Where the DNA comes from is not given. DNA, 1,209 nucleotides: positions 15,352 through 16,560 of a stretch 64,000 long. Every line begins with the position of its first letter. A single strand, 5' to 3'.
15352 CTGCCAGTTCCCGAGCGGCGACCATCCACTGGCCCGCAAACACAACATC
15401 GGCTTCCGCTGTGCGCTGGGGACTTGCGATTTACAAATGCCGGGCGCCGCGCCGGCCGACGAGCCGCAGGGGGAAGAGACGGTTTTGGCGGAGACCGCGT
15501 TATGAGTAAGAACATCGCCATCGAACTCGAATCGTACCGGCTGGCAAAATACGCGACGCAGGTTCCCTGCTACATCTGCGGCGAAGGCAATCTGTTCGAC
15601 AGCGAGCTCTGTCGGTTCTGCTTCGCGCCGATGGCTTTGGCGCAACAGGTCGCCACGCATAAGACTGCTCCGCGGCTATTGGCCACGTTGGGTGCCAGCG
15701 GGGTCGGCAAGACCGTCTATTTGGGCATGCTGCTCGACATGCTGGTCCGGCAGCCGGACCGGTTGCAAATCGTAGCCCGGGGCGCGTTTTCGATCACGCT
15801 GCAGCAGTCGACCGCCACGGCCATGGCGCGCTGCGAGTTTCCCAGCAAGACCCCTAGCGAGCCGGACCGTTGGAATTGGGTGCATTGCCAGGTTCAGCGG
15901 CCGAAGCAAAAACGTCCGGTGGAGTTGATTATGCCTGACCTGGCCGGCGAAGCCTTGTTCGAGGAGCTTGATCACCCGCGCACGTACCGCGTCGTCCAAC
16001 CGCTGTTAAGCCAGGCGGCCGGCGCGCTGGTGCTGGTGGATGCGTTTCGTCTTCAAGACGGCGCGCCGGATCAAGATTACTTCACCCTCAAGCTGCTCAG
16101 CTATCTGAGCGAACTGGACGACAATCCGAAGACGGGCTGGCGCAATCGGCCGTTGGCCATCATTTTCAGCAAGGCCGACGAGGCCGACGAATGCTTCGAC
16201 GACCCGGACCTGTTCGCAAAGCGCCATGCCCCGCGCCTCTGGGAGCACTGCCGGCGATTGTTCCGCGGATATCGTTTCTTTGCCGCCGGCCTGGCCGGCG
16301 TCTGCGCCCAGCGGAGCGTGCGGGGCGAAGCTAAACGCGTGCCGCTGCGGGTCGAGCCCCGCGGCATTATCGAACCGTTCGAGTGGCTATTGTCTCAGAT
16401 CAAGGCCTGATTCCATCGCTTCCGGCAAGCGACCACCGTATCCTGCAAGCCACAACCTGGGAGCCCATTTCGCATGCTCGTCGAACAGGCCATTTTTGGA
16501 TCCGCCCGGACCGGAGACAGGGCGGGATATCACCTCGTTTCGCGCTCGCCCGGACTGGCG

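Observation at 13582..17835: Four-gene cluster: coiled-coil protein, FGE-domain protein, zinc-ribbon small GTPase and a GAP1-like partner (candidate GTPase-centred conflict/sensing system)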

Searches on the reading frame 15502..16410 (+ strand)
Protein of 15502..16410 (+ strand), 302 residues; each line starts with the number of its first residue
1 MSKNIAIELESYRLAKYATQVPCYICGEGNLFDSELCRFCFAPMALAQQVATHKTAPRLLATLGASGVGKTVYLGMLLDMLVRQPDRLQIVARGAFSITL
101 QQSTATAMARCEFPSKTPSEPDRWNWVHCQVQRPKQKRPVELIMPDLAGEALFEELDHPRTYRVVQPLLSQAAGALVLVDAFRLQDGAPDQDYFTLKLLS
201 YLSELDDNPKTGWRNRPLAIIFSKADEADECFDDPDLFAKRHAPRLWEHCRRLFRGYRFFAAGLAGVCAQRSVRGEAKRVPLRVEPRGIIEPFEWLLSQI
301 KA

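Call 3: search_protein_families(library=pfam, proteins=[window:15502-16410:+], max_evalue=1)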
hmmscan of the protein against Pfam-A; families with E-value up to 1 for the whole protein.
window:15502-16410:+ (302 aa): 5 families
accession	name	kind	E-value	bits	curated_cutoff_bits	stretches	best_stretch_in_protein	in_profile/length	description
PF19975.5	DO-GTPase1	-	1.9e-15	57.3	27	1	63-183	3-119/271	Double-GTPase 1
PF19993.5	DO-GTPase2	-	4e-11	43.5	27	1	59-230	2-174/226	Double-GTPase 2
PF13401.12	AAA_22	-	0.0061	17.3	27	1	58-184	6-96/130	AAA domain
PF04665.18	Pox_A32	-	0.087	12.7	22.8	1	59-84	15-40/242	Poxvirus A32 protein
PF00448.28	SRP54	-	0.11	12.6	22.7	1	60-151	4-95/196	SRP54-type protein, GTPase domain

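Call 4: search_protein_families(library=padloc, proteins=[window:15502-16410:+], max_evalue=1)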
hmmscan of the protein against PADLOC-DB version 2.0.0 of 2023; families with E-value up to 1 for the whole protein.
window:15502-16410:+ (302 aa): 1 family
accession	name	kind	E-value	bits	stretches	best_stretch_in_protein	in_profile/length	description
PDLC00035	DruE3|DruE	-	0.015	11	1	36-150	789-894/1460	SNF2 family N-terminal domain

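Call 5: search_protein_families(library=ncbifam, proteins=[window:15502-16410:+], max_evalue=1)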
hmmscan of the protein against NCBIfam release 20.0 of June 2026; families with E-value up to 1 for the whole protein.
window:15502-16410:+ (302 aa): 3 families
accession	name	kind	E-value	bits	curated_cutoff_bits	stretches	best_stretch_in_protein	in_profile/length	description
NF005974.0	PRK08061.1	equivalog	0.068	13.3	77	1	11-51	10-54/61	type Z 30S ribosomal protein S14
TIGR00064.1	ftsY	equivalog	0.16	11.2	260.7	1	49-169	71-194/279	signal recognition particle-docking protein FtsY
TIGR03608.1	L_ocin_972_ABC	subfamily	0.29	10.6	254.85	1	58-110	25-75/206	putative bacteriocin export ABC transporter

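Call 10: find_encoding_contigs(protein=window:15502-16410:+, flank=10000, max_places=6)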
Protein window:15502-16410:+ (302 aa): no gene with exactly this product is on record in the collection.

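Call 19: find_homologous_proteins(query=window:15502-16410:+)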
Query window:15502-16410:+ (302 aa): 1748 proteins with E <= 0.001 among 8000 candidates; the best 120 are listed.
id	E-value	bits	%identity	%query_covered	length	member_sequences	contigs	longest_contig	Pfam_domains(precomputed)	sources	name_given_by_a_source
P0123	3.2e-204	695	100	100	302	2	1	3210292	PF19975.6,PF19993.6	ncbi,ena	-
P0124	7.7e-184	628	87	100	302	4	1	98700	PF19975.6,PF19993.6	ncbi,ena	-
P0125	1.1e-169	581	82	100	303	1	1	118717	PF19975.6,PF19993.6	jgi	jgi:hypothetical protein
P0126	2.5e-169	580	82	100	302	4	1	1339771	PF19975.6,PF19993.6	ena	-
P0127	1.1e-143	496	66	100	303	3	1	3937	PF19975.6,PF19993.6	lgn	-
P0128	2.6e-142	491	68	100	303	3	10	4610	PF19975.6,PF19993.6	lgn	-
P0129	5.5e-142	490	66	100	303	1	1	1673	PF19975.6,PF19993.6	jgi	jgi:hypothetical protein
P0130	3.0e-139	481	66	100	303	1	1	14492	PF19975.6,PF19993.6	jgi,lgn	-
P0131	9.6e-138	476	65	99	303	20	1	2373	PF19975.6,PF19993.6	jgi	jgi:hypothetical protein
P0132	4.0e-137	474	66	99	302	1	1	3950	PF19975.6,PF19993.6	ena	-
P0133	1.1e-136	473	64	100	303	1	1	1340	PF19975.6,PF19993.6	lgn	-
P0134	1.9e-136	472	63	100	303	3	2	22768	PF19975.6,PF19993.6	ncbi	ncbi:MAG: TRAFAC clade GTPase domain-containing protein [Pirellulales bacterium]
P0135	4.0e-136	471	66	100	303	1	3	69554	PF19975.6,PF19993.6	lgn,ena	-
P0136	4.9e-136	471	66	100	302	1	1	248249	PF19975.6,PF19993.6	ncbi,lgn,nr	ncbi:MAG: hypothetical protein HYX69_14145 [Planctomycetia bacterium]|nr:hypothetical protein [Planc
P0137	6.5e-136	470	64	100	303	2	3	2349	PF19975.6,PF19993.6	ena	-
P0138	9.3e-136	470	65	100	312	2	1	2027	PF19975.6,PF19993.6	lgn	-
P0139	2.1e-135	469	66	100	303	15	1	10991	PF19975.6,PF19993.6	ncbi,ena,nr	ncbi:MAG TPA: hypothetical protein VJ783_12940 [Pirellulales bacterium]|nr:hypothetical protein [Pir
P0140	2.3e-135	469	63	100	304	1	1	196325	PF19975.6,PF19993.6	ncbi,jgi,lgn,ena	-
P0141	8.7e-135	467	64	100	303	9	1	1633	PF19975.6,PF19993.6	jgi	jgi:hypothetical protein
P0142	1.2e-134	466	65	100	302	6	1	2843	PF19975.6,PF19993.6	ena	-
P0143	1.3e-134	466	63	100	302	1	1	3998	PF19975.6,PF19993.6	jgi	jgi:hypothetical protein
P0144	1.4e-134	466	64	100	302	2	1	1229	PF19975.6,PF19993.6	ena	-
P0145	1.6e-134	466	65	100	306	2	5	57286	PF19975.6,PF19993.6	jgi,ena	-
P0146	2.0e-134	466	64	100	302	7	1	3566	PF19975.6,PF19993.6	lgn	-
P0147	2.3e-134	465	65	99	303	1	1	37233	PF19975.6,PF19993.6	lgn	-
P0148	4.2e-134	465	64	99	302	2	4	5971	PF19975.6,PF19993.6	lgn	-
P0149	5.3e-134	464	62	100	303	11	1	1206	PF19975.6,PF19993.6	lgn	-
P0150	1.4e-133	463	64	100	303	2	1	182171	PF19975.6,PF19993.6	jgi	jgi:hypothetical protein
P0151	2.0e-133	462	64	98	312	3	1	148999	PF19975.6,PF19993.6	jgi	jgi:hypothetical protein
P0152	6.9e-133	461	64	99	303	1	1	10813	PF19975.6,PF19993.6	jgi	jgi:hypothetical protein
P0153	7.3e-133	460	62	100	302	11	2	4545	PF19975.6,PF19993.6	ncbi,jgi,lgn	jgi:hypothetical protein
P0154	8.7e-133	460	63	100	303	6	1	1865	PF19975.6,PF19993.6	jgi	jgi:hypothetical protein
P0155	1.1e-132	460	62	100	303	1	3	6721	PF19975.6,PF19993.6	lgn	-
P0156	1.4e-132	459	63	99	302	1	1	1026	PF19975.6,PF19993.6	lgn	-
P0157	2.4e-132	459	65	100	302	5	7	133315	PF19975.6,PF19993.6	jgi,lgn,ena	-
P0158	3.3e-132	458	63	97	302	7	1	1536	PF19975.6,PF19993.6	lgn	-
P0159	3.8e-132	458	61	99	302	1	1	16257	PF19975.6,PF19993.6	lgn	-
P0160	4.0e-132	458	61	100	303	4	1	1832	PF19975.6,PF19993.6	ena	-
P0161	5.8e-132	457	61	99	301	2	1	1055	PF19975.6,PF19993.6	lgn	-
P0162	7.4e-132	457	63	99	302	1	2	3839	PF19975.6,PF19993.6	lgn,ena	-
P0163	1.6e-131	456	62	100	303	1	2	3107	PF19975.6,PF19993.6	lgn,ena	-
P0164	2.0e-131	456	61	99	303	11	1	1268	PF19975.6,PF19993.6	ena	-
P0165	2.0e-131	456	61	100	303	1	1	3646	PF19975.6,PF19993.6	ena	-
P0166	2.9e-131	455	62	98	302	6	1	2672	PF19975.6,PF19993.6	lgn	-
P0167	3.3e-131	455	62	100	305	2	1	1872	PF19975.6,PF19993.6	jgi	jgi:hypothetical protein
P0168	4.3e-131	455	65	100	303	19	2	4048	PF19975.6,PF19993.6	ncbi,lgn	-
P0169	4.6e-131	455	65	100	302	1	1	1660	PF19975.6,PF19993.6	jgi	jgi:hypothetical protein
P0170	4.7e-131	455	63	100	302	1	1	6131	PF19975.6,PF19993.6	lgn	-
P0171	5.2e-131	454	63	99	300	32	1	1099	PF19975.6,PF19993.6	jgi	jgi:hypothetical protein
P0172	6.3e-131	454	62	100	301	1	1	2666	PF19975.6,PF19993.6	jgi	jgi:hypothetical protein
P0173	7.4e-131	454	65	99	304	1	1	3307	PF19975.6,PF19993.6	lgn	-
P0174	7.8e-131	454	62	100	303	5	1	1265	PF19975.6,PF19993.6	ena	-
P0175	1.0e-130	453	64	99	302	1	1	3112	PF19975.6,PF19993.6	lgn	-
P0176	1.1e-130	453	65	97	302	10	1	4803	PF19975.6,PF19993.6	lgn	-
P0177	1.3e-130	453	64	99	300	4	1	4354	PF19975.6,PF19993.6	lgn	-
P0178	2.7e-130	452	62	99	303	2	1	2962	PF19975.6,PF19993.6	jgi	jgi:double-GTPase-like protein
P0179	2.7e-130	452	61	100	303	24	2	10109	PF19975.6,PF19993.6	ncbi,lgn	-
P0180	3.3e-130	452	61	100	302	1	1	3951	PF19975.6,PF19993.6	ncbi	-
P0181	3.5e-130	452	64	98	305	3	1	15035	PF19975.6,PF19993.6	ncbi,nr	ncbi:MAG: GTPase domain-containing protein [Planctomycetia bacterium]|nr:GTPase domain-containing pr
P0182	3.7e-130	452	65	97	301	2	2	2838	PF19975.6,PF19993.6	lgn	-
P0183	3.9e-130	451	64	99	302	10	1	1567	PF19975.6,PF19993.6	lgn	-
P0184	4.0e-130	451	61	100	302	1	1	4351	PF19975.6,PF19993.6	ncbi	-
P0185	4.3e-130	451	64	100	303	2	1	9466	PF19975.6,PF19993.6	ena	-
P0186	5.6e-130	451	64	99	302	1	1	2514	PF19975.6,PF19993.6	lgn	-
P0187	5.9e-130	451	61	100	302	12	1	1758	PF19975.6,PF19993.6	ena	-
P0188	6.0e-130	451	63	100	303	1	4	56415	PF19975.6,PF19993.6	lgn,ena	-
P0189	8.1e-130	450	63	99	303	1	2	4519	PF19975.6,PF19993.6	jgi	-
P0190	8.9e-130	450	60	100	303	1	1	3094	PF19975.6,PF19993.6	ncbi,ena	-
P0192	1.3e-129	450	62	99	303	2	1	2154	PF19975.6,PF19993.6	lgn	-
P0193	1.4e-129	450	63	100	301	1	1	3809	PF19975.6,PF19993.6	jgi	jgi:Double-GTPase 2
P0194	1.7e-129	449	60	99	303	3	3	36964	PF19975.6,PF19993.6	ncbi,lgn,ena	-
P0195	2.0e-129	449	61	100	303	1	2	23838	PF19975.6,PF19993.6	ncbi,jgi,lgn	jgi:hypothetical protein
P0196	3.1e-129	449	63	99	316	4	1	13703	PF19975.6,PF19993.6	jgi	jgi:hypothetical protein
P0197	3.2e-129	448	65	100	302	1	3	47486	PF19975.6,PF19993.6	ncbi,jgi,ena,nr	ncbi:MAG TPA: hypothetical protein VMV69_22485 [Pirellulales bacterium]|nr:hypothetical protein [Pir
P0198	3.2e-129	448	62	99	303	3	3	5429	PF19975.6,PF19993.6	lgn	-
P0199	3.4e-129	448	62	100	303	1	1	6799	PF19975.6,PF19993.6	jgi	jgi:hypothetical protein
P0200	3.9e-129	448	63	99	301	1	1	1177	PF19975.6,PF19993.6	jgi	-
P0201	4.0e-129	448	61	100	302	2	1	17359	PF19975.6,PF19993.6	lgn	-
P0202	7.3e-129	447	60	100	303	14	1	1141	PF19975.6,PF19993.6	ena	-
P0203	7.3e-129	447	61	99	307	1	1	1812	PF19975.6,PF19993.6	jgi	jgi:hypothetical protein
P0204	7.5e-129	447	61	100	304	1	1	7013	PF19975.6,PF19993.6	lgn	-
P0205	7.7e-129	447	61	100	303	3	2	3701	PF19975.6,PF19993.6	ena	-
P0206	8.4e-129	447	62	100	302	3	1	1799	PF19975.6,PF19993.6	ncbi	-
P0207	1.2e-128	447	62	99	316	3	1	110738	PF19975.6,PF19993.6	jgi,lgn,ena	-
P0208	1.3e-128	447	60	100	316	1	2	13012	PF19975.6,PF19993.6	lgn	-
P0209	1.3e-128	447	63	99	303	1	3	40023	PF19975.6,PF19993.6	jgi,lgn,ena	jgi:hypothetical protein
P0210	1.3e-128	446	61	97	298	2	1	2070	PF19975.6,PF19993.6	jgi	jgi:hypothetical protein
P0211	1.3e-128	446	60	99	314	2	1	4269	PF19975.6,PF19993.6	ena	-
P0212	1.4e-128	446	62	100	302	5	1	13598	PF19975.6,PF19993.6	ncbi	ncbi:MAG: hypothetical protein WD278_15795 [Pirellulales bacterium]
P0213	3.2e-128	445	61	100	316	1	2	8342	PF19975.6,PF19993.6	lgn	-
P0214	3.6e-128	445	61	100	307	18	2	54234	PF19975.6,PF19993.6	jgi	jgi:hypothetical protein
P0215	4.4e-128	445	62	99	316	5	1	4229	PF19975.6,PF19993.6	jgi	jgi:hypothetical protein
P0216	4.8e-128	445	63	100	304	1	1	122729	PF19975.6,PF19993.6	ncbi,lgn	-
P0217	5.4e-128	444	61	100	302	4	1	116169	PF19975.6,PF19993.6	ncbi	-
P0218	8.7e-128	444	62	100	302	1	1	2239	PF19975.6,PF19993.6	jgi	jgi:hypothetical protein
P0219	1.0e-127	444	61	99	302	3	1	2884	PF19975.6,PF19993.6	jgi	jgi:hypothetical protein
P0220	1.1e-127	443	63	97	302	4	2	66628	PF19975.6,PF19993.6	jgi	jgi:hypothetical protein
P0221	1.2e-127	443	62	100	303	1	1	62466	PF19975.6,PF19993.6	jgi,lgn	jgi:hypothetical protein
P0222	1.2e-127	443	59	99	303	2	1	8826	PF19975.6,PF19993.6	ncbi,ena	-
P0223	1.8e-127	443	60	100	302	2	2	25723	PF19975.6,PF19993.6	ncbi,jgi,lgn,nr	ncbi:MAG: hypothetical protein SGJ20_20685 [Planctomycetota bacterium]|nr:hypothetical protein [Plan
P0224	1.9e-127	443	62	99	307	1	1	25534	PF19975.6,PF19993.6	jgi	jgi:hypothetical protein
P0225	1.9e-127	443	60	100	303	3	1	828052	PF19975.6,PF19993.6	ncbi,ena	-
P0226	2.2e-127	442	60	100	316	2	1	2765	PF19975.6,PF19993.6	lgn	-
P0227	2.3e-127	442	61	100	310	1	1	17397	PF19975.6,PF19993.6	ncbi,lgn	-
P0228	2.4e-127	442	60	100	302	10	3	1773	PF19975.6,PF19993.6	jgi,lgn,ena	-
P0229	2.5e-127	442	61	100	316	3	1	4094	PF19975.6,PF19993.6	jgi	jgi:hypothetical protein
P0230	2.5e-127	442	61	99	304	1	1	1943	PF19975.6,PF19993.6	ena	-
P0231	2.6e-127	442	62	100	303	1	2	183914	PF19975.6,PF19993.6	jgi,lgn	-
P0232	3.0e-127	442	63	100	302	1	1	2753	PF19975.6,PF19993.6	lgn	-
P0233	3.3e-127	442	60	100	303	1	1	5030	PF19975.6,PF19993.6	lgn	-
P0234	3.4e-127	442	61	100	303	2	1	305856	PF19975.6,PF19993.6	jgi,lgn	-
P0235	3.6e-127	442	60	100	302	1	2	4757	PF19975.6,PF19993.6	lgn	-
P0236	4.0e-127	442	60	99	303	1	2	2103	PF19975.6,PF19993.6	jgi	jgi:hypothetical protein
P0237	4.0e-127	442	62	100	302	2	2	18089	PF19975.6,PF19993.6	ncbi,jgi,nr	ncbi:MAG TPA: hypothetical protein VG125_30195 [Pirellulales bacterium]|jgi:hypothetical protein|nr:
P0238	5.1e-127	441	64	98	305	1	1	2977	PF19975.6,PF19993.6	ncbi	-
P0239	5.3e-127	441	61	99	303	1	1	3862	PF19975.6,PF19993.6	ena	-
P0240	5.4e-127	441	61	99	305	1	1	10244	PF19975.6,PF19993.6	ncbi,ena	-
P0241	5.4e-127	441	61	100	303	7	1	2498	PF19975.6,PF19993.6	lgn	-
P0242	5.9e-127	441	61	99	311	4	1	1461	PF19975.6,PF19993.6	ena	-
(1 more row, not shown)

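Call 31: search_solved_structures(query=window:15502-16410:+, max_evalue=10, show_alignments=2)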
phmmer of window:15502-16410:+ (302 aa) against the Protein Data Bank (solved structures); distinct sequences matched with E-value up to 10: 9.
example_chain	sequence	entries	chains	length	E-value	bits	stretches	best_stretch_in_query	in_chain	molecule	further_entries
7n6g_6M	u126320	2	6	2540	0.5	12.7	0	38-87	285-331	FAP42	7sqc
5nco_l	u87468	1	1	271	1.4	11.3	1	54-172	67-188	Signal recognition particle receptor FtsY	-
4c7o_B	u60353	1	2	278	1.4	11.2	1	54-172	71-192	SIGNAL RECOGNITION PARTICLE RECEPTOR FTSY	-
6fqd_A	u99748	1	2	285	1.5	11.1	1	54-172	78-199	Signal recognition particle receptor FtsY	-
1fts_A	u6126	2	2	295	1.6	11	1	54-172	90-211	FTSY | SIGNAL RECOGNITION PARTICLE RECEPTOR FTSY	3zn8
9n3g_A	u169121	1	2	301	1.7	10.9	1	54-172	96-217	Signal recognition particle receptor FtsY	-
2xxa_B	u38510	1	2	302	1.7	10.9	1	54-172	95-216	SRP RECEPTOR FTSY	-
6cqp_A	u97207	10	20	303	1.7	10.9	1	54-172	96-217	Signal recognition particle receptor FtsY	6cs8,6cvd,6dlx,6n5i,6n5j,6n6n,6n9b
2qy9_A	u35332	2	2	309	1.8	10.9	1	54-151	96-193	Cell division protein ftsY | Signal recognition particle-docking protein FtsY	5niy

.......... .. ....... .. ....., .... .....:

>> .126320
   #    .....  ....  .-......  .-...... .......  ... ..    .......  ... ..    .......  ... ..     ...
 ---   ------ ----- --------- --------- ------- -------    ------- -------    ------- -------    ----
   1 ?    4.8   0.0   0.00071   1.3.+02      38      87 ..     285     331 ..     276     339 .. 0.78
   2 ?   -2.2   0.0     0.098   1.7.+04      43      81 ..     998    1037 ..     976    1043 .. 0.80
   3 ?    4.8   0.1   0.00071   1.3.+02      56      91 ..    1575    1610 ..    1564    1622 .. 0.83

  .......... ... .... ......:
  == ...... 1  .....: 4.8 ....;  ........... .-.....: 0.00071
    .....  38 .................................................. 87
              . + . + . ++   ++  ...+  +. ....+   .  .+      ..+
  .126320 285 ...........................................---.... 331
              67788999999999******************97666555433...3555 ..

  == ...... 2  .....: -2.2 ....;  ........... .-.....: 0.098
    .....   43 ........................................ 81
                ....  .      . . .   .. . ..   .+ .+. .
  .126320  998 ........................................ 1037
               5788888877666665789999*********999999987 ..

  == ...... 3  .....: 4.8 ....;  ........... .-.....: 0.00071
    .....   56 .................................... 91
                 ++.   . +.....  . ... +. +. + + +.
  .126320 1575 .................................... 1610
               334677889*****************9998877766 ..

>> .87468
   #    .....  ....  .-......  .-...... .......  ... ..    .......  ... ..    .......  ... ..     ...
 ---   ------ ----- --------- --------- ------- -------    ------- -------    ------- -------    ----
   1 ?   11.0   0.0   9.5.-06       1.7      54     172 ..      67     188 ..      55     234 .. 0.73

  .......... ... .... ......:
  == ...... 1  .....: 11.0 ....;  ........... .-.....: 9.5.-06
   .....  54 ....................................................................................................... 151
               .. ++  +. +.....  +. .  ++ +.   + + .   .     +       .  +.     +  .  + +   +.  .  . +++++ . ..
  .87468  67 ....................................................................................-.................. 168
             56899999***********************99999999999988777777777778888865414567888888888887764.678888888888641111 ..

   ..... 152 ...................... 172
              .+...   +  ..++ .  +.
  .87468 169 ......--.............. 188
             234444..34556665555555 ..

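Call 45: predict_structure(alignment_id=A3)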
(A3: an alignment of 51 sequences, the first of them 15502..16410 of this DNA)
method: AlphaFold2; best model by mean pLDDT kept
length: 302 residues; sequences in the alignment: 51
mean_pLDDT: 80.4   pTM: 0.81
mean pLDDT of the five models: 80.4, 80.4, 75.2, 74.5, 73.4
residues with pLDDT >= 90: 80; 70-90: 160; 50-70: 56; < 50: 6
segments of 3 or more residues with pLDDT < 50: 1-4
pLDDT, mean of each block of 10 residues (from residue 1): 47 59 87 82 81 82 88 84 79 72 69 59 79 82 88 88 88 93 83 92 89 92 84 92 93 95 67 62 69 91 63
secondary structure, 60 per line:
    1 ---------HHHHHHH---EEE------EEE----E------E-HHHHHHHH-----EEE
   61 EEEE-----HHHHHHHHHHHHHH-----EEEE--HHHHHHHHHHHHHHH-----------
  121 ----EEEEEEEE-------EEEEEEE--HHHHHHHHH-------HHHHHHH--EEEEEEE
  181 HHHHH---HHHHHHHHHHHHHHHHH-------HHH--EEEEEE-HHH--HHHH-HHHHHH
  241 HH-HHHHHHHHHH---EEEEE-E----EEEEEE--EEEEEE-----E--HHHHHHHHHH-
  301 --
elements in order: H10-16 E20-22 E29-31 H45-52 E58-64 H70-83 E89-92 H95-109 E125-132 E140-146 H149-157 H165-171 E174-180 H181-185 H189-205 E218-223 H230-233 H235-242 H244-253 E257-261 E268-273 E276-281 H290-299

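Call 49: fold_search(model_id=the predicted structure, library=pdb)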
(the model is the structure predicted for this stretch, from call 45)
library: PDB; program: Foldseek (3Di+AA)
matches with E <= 10: 1195; with E <= 0.001: 11
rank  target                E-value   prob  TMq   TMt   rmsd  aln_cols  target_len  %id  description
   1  8yl2_C                9.3e-06  1.00  0.36  0.38   7.9       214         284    8  Crystal Structure of Homo Tetrameric RagA-like small GTPase from Asgard Lokiarchaeota (LokiRagO) in complex with GTP (released 2025-09-10)
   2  8yl2_A                1.3e-05  1.00  0.36  0.37   7.9       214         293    8  Crystal Structure of Homo Tetrameric RagA-like small GTPase from Asgard Lokiarchaeota (LokiRagO) in complex with GTP (released 2025-09-10)
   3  8yl2_B                1.4e-05  1.00  0.36  0.37   7.9       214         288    8  Crystal Structure of Homo Tetrameric RagA-like small GTPase from Asgard Lokiarchaeota (LokiRagO) in complex with GTP (released 2025-09-10)
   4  5oed_B                2.5e-05  1.00  0.38  0.64   6.7       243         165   16  Human Rab32:GDP in complex with Salmonella GtgE C45A mutant (released 2018-01-10)
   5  4li0_B                1.1e-04  1.00  0.40  0.67   6.0       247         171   13  Crystal structure of GDP-bound Rab8:GRAB (released 2013-10-09)
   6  6u45_B                4.2e-04  1.00  0.31  0.16   8.7       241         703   13  Crystal structure of Methanoperedens nitroreducens elongation factor 2 bound to GMPPCP and magnesium (released 2020-03-18)
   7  9edt_G                4.4e-04  1.00  0.40  0.60   7.7       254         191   12  Tubulin cofactors D,E,G bound to tubulin dimer (released 2026-02-04)
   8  5u1j_C                4.4e-04  0.97  0.32  0.34  11.7       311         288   12  Structure of pNOB8 ParA bound to nonspecific DNA (released 2017-04-19)
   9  6nz5_A                5.0e-04  1.00  0.47  0.33   7.7       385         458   12  YcjX-GDPCP (released 2019-09-18)
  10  5upk_C                7.2e-04  1.00  0.39  0.61   6.9       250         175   13  CDC42 binds PAK4 via an extended GTPase-effector interface - 3 peptide: PAK4cat, PAK4-N45, CDC42 (released 2017-12-27)
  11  5u1j_A                7.7e-04  0.69  0.25  0.26  15.9       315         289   12  Structure of pNOB8 ParA bound to nonspecific DNA (released 2017-04-19)
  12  5euq_B                1.2e-03  1.00  0.36  0.64   7.7       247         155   11  Crystal structure of an engineered construct of phosphatidylinositol 4 kinase III beta with a potent and selective inh (released 2016-02-24)
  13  9b4r                  1.4e-03  1.00  0.37  0.62   8.8       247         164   12  Crystal structure of MRAS bound to GMPPNP (released 2025-01-22)
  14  3c14_C                1.5e-03  0.84  0.27  0.25  18.4       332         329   11  Complex of GS-Alpha with the Catalytic Domains of Mammalian Adenylyl Cyclase: Complex with Pyrophosphate and Ca (released 2009-02-03)
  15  9edr_G                1.6e-03  1.00  0.38  0.56   9.0       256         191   11  Tubulin Cofactors D,E,G,C and Tubulin complex -- TBCC N Terminus Bound to Tubulin (released 2026-02-04)
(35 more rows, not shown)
